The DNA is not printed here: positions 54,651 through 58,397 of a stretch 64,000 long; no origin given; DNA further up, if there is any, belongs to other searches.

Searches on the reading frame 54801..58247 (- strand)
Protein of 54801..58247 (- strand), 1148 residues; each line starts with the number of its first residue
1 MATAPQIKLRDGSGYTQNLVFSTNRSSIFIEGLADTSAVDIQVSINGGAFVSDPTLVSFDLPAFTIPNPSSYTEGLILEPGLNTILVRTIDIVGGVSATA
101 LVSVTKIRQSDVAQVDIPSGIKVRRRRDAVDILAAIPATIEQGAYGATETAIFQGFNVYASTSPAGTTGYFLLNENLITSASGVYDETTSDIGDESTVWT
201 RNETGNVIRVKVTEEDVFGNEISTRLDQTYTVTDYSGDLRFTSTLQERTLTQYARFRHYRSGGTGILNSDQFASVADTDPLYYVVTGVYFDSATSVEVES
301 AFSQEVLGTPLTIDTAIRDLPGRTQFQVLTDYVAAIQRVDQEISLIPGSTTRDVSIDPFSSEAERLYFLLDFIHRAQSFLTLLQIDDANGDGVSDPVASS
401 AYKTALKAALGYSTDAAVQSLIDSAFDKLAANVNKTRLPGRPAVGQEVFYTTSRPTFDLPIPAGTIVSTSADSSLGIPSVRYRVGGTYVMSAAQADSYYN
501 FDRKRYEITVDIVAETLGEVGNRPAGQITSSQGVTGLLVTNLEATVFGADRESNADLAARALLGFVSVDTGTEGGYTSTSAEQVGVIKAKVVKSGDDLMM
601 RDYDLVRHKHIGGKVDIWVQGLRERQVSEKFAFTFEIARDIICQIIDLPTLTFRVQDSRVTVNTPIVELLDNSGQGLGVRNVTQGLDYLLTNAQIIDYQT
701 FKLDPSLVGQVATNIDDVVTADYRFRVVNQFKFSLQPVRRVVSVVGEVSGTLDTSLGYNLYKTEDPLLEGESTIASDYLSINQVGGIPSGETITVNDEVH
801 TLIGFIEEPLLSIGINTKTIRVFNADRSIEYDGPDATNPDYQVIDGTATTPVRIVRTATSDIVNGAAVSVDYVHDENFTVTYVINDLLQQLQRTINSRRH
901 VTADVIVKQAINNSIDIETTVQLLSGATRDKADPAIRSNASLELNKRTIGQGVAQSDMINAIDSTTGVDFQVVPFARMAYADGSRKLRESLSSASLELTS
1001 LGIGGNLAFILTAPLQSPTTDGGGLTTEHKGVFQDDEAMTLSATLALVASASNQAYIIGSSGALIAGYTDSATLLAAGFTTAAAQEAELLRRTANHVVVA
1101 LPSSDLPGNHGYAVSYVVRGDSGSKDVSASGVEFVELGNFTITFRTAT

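Call 8: search_protein_families(library=phrogs, proteins=[window:54801-58247:-], max_evalue=0.01)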
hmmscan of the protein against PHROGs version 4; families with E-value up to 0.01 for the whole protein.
window:54801-58247:- (1148 aa): 2 families
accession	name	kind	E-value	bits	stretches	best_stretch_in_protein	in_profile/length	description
phrog_6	-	tail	1.8e-27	97.2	2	412-617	116-282/548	baseplate wedge subunit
phrog_1608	-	tail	1e-05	26.1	1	885-968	72-161/192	tail protein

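Call 10: search_dna_similar(query=window:54801-58247:-, collection=phages, mode=protein, max_evalue=0.001, max_rows=20)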
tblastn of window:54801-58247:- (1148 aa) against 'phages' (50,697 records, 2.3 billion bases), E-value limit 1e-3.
Records with a match: 2; places in all: 2; records where one place covers at least 80% of the query: 1.
Best place of each record, by identity: <60% 2.
By first word of the organism name: uncultured 1; Tunturiibacter 1.
By host as written in the record: - 1; Tunturiibacter psychrotolerans X4BP1 1.
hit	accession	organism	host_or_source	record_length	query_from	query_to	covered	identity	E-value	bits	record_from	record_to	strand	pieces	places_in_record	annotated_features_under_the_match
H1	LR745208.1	uncultured phage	metagenomic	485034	5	1144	99%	37.1%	1e-179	591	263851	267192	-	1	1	record has no annotation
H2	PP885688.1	Tunturiibacter phage Tunturi_5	Tunturiibacter psychrotolerans X4BP1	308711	342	983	40%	32.3%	3e-33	205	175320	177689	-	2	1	baseplate wedge subunit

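Call 11: get_annotated_region(hit=H1, flank=20000)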
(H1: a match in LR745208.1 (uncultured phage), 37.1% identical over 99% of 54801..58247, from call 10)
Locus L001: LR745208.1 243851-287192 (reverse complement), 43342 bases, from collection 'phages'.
description: uncultured phage genome assembly, chromosome: 1.
organism: uncultured phage (NCBI taxid 278008)
taxonomy: Viruses; environmental samples
host: -; source: metagenomic; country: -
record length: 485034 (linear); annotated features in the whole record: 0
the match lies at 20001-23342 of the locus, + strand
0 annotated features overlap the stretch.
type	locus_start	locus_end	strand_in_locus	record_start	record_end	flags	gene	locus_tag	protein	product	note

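Call 12: get_annotated_region(hit=H2, flank=20000)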
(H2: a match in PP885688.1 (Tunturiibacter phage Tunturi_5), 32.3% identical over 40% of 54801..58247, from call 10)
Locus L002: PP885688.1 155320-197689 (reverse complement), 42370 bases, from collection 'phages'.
description: Tunturiibacter phage Tunturi_5, complete genome.
organism: Tunturiibacter phage Tunturi_5 (NCBI taxid 3378199)
taxonomy: Viruses; Duplodnaviria; Heunggongvirae; Uroviricota; Caudoviricetes
host: Tunturiibacter psychrotolerans X4BP1; source: soil; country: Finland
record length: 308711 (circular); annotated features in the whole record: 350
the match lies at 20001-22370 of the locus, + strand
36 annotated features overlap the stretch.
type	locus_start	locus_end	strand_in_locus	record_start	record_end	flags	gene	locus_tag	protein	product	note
CDS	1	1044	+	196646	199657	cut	-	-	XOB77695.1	virion structural protein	ORF252; gp252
CDS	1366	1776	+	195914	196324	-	-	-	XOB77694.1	lipoprotein precursor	ORF251; gp251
CDS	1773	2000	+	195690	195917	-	-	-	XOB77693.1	hypothetical protein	ORF250; gp250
CDS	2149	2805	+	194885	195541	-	-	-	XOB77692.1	hypothetical protein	ORF249; gp249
CDS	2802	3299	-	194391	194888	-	-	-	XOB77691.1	hypothetical protein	ORF248; gp248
CDS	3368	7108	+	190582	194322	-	-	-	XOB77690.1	tail fiber protein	ORF247; gp247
CDS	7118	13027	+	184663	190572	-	-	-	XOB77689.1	regulator of chromosome condensation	ORF246; gp246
CDS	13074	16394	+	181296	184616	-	-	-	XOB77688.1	regulator of chromosome condensation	ORF245; gp245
CDS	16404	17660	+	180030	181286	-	-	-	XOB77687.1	minor tail protein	ORF244; gp244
CDS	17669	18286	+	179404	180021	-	-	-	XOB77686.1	hypothetical protein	ORF243; gp243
CDS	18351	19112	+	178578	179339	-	-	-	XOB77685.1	baseplate protein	ORF242; gp242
CDS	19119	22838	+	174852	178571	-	-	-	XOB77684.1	baseplate wedge subunit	ORF241; gp241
CDS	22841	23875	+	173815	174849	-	-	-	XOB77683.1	baseplate protein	ORF240; gp240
CDS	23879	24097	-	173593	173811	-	-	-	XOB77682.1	hypothetical protein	ORF239; gp239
CDS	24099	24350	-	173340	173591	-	-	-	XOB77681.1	hypothetical protein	ORF238; gp238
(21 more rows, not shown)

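Call 25: search_protein_families(library=pfam, proteins=[window:54801-58247:-], max_evalue=0.01)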
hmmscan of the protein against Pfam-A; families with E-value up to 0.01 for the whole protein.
window:54801-58247:- (1148 aa): 1 family
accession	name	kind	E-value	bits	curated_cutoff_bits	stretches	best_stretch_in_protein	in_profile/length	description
PF04865.19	Baseplate_J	-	7.5e-16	58.6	21.1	1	426-594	5-156/255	Baseplate J-like protein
